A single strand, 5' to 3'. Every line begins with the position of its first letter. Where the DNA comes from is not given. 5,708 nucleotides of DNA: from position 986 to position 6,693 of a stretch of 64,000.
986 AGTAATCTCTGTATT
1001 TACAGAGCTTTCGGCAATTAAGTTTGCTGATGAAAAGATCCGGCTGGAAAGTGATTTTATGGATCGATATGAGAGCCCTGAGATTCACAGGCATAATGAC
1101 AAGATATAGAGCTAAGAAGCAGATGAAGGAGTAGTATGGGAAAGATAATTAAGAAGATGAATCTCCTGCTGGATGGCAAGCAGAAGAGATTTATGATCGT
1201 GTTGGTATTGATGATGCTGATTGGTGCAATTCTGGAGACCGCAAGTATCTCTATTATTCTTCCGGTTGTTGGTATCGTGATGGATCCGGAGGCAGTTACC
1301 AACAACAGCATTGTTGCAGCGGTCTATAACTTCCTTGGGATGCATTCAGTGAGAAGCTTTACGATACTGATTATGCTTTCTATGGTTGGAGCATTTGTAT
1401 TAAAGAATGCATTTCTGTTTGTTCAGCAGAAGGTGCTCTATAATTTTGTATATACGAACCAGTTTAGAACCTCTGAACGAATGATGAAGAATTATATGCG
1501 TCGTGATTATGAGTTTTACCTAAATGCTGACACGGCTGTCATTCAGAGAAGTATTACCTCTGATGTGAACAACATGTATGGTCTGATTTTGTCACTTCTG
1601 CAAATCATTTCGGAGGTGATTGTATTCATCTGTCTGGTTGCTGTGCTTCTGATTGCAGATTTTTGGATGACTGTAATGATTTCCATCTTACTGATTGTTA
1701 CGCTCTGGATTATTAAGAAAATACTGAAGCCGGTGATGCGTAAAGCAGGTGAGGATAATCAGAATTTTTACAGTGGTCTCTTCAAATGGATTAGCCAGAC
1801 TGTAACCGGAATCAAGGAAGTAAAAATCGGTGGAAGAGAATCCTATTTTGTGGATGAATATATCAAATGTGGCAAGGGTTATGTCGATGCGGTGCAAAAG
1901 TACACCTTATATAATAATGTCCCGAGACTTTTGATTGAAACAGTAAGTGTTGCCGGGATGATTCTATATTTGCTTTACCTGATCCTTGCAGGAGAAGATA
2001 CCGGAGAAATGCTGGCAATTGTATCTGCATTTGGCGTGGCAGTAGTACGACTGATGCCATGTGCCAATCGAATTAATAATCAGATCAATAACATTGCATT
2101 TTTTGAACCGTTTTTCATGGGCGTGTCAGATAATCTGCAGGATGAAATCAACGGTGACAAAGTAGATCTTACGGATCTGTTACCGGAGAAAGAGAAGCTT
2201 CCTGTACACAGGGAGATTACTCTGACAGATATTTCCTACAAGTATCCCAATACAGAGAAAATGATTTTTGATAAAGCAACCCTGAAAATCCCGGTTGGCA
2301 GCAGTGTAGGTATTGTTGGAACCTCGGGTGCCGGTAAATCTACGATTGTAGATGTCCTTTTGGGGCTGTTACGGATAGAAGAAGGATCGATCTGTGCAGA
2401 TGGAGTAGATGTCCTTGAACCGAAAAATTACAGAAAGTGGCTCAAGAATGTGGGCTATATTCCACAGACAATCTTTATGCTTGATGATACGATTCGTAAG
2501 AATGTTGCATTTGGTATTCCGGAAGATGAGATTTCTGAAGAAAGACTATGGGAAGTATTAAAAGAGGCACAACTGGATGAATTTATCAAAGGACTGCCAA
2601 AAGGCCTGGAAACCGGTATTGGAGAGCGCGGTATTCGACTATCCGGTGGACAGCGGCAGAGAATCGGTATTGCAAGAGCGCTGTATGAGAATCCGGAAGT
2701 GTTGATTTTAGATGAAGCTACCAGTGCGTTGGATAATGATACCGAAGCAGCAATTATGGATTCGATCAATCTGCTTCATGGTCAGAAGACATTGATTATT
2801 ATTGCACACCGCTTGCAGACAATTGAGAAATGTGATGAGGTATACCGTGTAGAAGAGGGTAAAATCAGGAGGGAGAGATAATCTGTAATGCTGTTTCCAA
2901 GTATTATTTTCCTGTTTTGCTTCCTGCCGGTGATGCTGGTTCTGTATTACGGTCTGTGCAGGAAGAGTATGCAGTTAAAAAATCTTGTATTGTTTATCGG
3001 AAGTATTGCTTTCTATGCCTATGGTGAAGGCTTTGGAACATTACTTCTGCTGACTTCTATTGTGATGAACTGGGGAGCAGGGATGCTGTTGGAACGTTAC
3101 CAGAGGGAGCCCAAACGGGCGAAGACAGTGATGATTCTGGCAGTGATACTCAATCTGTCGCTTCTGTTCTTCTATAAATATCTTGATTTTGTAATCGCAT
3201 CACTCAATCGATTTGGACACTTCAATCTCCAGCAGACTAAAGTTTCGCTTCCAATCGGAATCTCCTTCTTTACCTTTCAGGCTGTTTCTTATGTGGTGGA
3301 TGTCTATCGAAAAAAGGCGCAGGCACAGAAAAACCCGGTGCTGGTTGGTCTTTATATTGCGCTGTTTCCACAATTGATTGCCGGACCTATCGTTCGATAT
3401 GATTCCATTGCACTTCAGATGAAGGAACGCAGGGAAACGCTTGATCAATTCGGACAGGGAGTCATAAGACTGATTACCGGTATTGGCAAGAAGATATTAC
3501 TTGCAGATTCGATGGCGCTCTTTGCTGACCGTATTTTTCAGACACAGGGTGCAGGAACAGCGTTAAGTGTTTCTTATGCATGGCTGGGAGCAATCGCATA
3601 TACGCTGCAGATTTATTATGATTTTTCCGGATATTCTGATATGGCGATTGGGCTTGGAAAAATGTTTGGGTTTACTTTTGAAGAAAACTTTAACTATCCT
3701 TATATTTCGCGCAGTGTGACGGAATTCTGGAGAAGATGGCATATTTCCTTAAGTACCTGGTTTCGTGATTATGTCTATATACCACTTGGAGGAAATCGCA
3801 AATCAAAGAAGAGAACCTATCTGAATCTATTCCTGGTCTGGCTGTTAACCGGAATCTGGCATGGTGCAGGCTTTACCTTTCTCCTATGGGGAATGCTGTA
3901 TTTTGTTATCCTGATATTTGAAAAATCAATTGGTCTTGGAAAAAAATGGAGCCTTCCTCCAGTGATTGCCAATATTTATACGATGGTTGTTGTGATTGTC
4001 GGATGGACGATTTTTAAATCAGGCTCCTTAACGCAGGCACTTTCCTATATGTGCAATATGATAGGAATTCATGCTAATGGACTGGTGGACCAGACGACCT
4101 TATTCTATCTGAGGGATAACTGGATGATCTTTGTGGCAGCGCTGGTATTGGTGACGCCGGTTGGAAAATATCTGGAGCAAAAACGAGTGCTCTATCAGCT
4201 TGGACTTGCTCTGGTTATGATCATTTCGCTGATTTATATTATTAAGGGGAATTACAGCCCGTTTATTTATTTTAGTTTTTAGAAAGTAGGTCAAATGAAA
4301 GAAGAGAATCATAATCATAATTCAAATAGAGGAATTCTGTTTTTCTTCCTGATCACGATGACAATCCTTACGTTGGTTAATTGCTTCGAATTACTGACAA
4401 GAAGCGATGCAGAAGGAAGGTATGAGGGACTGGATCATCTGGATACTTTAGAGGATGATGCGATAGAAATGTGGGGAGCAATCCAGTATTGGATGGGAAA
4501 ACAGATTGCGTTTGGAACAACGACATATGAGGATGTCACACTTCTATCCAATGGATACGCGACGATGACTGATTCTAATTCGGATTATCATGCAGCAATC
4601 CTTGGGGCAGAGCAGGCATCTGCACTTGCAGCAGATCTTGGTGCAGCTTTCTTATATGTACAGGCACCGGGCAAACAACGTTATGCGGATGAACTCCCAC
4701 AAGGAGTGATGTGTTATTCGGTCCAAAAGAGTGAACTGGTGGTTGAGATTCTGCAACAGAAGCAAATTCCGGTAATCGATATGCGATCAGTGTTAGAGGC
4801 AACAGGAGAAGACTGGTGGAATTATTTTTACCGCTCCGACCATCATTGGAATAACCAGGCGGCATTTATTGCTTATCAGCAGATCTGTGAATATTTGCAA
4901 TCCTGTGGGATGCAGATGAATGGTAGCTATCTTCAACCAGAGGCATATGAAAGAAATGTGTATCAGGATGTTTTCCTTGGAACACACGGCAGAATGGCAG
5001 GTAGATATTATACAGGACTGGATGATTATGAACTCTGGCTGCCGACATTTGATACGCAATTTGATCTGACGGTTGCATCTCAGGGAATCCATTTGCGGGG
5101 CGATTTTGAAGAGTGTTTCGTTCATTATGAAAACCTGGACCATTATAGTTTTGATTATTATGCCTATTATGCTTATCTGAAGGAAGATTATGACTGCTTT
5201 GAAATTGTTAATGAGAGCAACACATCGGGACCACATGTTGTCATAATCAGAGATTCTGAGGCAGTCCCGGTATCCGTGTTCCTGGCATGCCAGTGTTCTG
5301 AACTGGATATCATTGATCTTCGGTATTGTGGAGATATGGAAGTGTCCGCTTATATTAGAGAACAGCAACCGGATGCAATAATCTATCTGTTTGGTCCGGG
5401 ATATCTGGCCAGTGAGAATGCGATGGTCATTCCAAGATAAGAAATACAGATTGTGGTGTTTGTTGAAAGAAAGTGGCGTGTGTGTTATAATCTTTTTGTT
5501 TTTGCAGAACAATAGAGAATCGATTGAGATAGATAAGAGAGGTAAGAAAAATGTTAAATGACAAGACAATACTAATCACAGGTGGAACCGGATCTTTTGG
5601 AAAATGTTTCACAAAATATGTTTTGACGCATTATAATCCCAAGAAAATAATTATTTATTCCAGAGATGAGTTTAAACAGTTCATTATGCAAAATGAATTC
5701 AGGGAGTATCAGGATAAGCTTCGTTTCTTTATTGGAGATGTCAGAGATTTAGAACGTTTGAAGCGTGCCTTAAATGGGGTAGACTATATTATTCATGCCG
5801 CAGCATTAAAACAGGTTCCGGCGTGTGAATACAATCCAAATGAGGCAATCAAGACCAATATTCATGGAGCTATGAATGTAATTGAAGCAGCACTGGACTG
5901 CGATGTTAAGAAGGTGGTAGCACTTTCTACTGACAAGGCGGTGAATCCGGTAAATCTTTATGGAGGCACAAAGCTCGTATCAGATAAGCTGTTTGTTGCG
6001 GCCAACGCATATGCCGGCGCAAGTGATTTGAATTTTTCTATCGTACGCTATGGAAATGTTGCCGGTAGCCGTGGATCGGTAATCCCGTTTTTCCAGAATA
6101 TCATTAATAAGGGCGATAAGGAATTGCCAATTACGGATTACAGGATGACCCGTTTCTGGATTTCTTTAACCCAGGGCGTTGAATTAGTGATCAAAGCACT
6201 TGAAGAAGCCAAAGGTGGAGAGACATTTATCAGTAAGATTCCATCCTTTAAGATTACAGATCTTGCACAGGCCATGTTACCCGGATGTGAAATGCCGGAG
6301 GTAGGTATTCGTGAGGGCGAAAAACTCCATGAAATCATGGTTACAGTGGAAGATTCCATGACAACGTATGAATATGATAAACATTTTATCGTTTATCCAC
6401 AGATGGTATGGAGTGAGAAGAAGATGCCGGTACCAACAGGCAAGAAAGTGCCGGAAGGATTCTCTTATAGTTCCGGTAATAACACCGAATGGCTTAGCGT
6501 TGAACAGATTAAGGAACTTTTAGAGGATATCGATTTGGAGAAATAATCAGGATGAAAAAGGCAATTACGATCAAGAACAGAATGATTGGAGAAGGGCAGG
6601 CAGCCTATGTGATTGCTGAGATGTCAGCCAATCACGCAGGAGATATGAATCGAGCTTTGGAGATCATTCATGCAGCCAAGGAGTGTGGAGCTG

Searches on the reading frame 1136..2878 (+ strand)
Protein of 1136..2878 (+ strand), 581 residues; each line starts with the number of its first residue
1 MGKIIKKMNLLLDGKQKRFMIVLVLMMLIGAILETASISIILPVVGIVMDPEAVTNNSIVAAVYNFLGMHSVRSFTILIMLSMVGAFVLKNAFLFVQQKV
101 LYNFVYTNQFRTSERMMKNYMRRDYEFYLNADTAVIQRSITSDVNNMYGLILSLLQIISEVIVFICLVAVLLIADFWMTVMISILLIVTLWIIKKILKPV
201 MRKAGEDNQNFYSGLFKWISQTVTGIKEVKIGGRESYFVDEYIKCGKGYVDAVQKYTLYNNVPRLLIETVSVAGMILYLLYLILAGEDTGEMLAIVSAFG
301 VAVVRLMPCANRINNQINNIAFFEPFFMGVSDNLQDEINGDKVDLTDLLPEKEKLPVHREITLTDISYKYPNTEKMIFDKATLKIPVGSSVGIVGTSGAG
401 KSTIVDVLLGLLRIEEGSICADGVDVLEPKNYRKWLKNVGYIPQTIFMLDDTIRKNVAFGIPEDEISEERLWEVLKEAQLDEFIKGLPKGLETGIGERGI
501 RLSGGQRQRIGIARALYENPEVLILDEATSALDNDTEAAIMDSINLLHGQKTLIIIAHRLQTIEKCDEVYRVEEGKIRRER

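Call 6: search_protein_families(library=ncbifam, proteins=[window:1136-2878:+], max_evalue=0.00001)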
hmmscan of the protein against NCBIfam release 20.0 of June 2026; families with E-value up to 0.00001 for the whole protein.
window:1136-2878:+ (581 aa): 183 families (the best 25 are shown)
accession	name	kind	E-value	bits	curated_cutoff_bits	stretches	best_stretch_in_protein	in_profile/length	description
NF050066.1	LPSTprtrPglK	equivalog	1.9e-117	393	1000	1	5-575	2-558/558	BC-type lipopolysaccharide transporter PglK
NF045513.1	HepA_fam_ABC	equivalog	3e-81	273.7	725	1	17-577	33-586/610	heterocyst formation ABC transporter subunit HepA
TIGR02203.1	MsbA_lipidA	equivalog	7.1e-78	262.5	602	1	34-577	10-546/572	lipid A export permease/ATP-binding protein MsbA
TIGR03796.1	NHLM_micro_ABC1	equivalog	2.2e-67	227.8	853.3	1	63-577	181-689/710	NHLP family bacteriocin export ABC transporter peptidase/permease/ATPase subunit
TIGR03375.1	type_I_sec_LssB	subfamily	1.3e-62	212.1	693.1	1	155-577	267-679/696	type I secretion system permease/ATPase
TIGR02204.1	MsbA_rel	hypoth_equivalog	4.7e-62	210.5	780.4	1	114-577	95-552/576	ABC transporter, permease/ATP-binding protein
TIGR03797.1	NHLM_micro_ABC2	equivalog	1.1e-61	209.2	709.4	1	70-578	169-663/686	NHLP bacteriocin export ABC transporter permease/ATPase subunit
TIGR02857.1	CydD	equivalog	1.4e-61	209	435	1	358-571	317-528/529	thiol reductant ABC exporter subunit CydD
TIGR00958.1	3a01208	subfamily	3.6e-61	207.4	874.6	1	358-578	476-692/711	antigen peptide transporter 2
TIGR01846.1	type_I_sec_HlyB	subfamily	2.6e-60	204.5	725.55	1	156-578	259-670/694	type I secretion system permease/ATPase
NF008381.0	PRK11176.1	equivalog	1.3e-59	202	867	1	73-578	61-557/582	lipid A ABC transporter ATP-binding protein/permease MsbA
NF010178.0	PRK13657.1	equivalog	9.7e-59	199.3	733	1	75-577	56-547/588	glucan ABC transporter ATP-binding protein/ permease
TIGR02868.1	CydC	equivalog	1.6e-56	192.1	329.05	1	140-560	116-530/530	thiol reductant ABC exporter subunit CydC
NF008364.0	PRK11160.1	equivalog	4.8e-56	190.5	630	1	25-579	16-554/575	heme ABC transporter ATP-binding protein/permease CydC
NF052233.1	CphA_assoc_ABC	equivalog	1.7e-53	182.1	880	1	357-577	505-720/766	cyanophycin metabolism-associated ABC transporter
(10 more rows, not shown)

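Call 7: search_protein_families(library=pfam, proteins=[window:1136-2878:+], max_evalue=0.0001)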
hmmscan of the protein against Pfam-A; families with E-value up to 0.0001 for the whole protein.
window:1136-2878:+ (581 aa): 4 families
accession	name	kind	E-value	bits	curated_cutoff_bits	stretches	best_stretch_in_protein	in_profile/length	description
PF00005.33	ABC_tran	-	1.6e-29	103.6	25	1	379-530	2-137/137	ABC transporter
PF00664.28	ABC_membrane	-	1e-13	52.1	28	1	55-286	17-253/274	ABC transporter transmembrane region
PF02463.25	SMC_N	-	4.1e-08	33.3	40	1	393-574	29-213/220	RecF/RecN/SMC N terminal domain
PF13555.12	AAA_29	-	8.1e-05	22.7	27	0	378-412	12-46/61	P-loop containing region of AAA domain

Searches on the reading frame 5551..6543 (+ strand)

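Call 6: search_protein_families(library=ncbifam, proteins=[window:5551-6543:+], max_evalue=0.00001)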
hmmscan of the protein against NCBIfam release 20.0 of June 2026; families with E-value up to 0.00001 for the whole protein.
window:5551-6543:+ (331 aa): 16 families
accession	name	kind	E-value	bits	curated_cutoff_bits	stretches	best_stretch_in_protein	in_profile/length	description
TIGR03589.1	PseB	equivalog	1.7e-162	539.8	407.75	1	1-323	1-323/324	UDP-N-acetylglucosamine 4,6-dehydratase (inverting)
TIGR04130.1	FnlA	equivalog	1.4e-75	254.3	730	1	1-327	1-328/337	UDP-N-acetylglucosamine 4,6-dehydratase/5-epimerase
TIGR04180.1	EDH_00030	hypoth_equivalog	1.2e-21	77.1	475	1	7-216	1-224/297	NAD-dependent 4,6-dehydratase LegB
TIGR01179.1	galE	equivalog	6.4e-15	54.8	262.3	1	7-174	2-180/332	UDP-glucose 4-epimerase GalE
TIGR01181.1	dTDP_gluc_dehyt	equivalog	9.4e-15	54.5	365.1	1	7-135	2-149/321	dTDP-glucose 4,6-dehydratase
NF041293.1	G6PDh_Azf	equivalog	7.8e-13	48.4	400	1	4-132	2-120/252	NAD-dependent glucose-6-phosphate dehydrogenase Azf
TIGR01214.1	rmlD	equivalog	1.1e-11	44.4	224.05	1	6-190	1-169/285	dTDP-4-dehydrorhamnose reductase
TIGR03466.1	HpnA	hypoth_equivalog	4.5e-11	42.2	367.65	1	6-129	2-115/327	hopanoid-associated sugar epimerase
TIGR02622.1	CDP_4_6_dhtase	equivalog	7.3e-11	41.8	278.45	1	3-131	3-133/352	CDP-glucose 4,6-dehydratase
NF011728.1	PRK15181.1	equivalog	2.2e-08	33.5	760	1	52-123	66-137/348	Vi polysaccharide biosynthesis UDP-N-acetylglucosaminuronic acid C-4 epimerase TviC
NF007956.0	PRK10675.1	subfamily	1.2e-07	31.2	394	1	7-126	3-123/338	UDP-glucose 4-epimerase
TIGR02197.1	heptose_epim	equivalog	1.8e-07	30.7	274.6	1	7-174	1-174/316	ADP-glyceromanno-heptose 6-epimerase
NF052578.1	StrlDmthSdmBMthl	equivalog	5.5e-07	29.6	600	1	6-131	2-117/328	sterol demethylase protein SdmB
NF042423.1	oxyalk_red_Shew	equivalog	5.6e-07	28.9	580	1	5-128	9-119/331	2-alkyl-3-oxoalkanoate reductase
NF042422.1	oxyalk_red_OleD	equivalog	2.1e-06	27.4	580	1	7-129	3-112/329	2-alkyl-3-oxoalkanoate reductase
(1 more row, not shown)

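Call 7: search_protein_families(library=pfam, proteins=[window:5551-6543:+], max_evalue=0.0001)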
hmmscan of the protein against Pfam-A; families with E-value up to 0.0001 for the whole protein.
window:5551-6543:+ (331 aa): 10 families
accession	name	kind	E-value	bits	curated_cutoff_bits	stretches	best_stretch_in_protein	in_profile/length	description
PF02719.21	Polysacc_synt_2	-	1.5e-103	346.5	20.2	1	7-281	1-291/293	Polysaccharide biosynthesis protein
PF01370.27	Epimerase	-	3e-26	92.7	20.9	1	7-223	1-234/240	NAD dependent epimerase/dehydratase family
PF16363.11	GDP_Man_Dehyd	-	4.2e-18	66.3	27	1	8-242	1-262/332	GDP-mannose 4,6 dehydratase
PF01073.25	3Beta_HSD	-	1.6e-16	60.6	22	1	8-133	1-122/280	3-beta hydroxysteroid dehydrogenase/isomerase family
PF04321.23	RmlD_sub_bind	-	1.4e-09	37.9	27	1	6-150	2-138/287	RmlD substrate binding domain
PF07993.18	NAD_binding_4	-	2.2e-09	37.3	20.1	1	9-133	1-142/258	Male sterility protein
PF13460.12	NAD_binding_10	-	2.6e-08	34.4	27.2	1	11-170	1-146/184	NAD(P)H-binding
PF00106.31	adh_short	-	2.2e-06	27.8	26.6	1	5-117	1-122/195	short chain dehydrogenase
PF08659.16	KR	-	2.3e-05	24.8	22.6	1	6-126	2-135/180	KR domain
PF05368.20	NmrA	-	4.8e-05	23.5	27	1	4-123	2-103/298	NmrA-like family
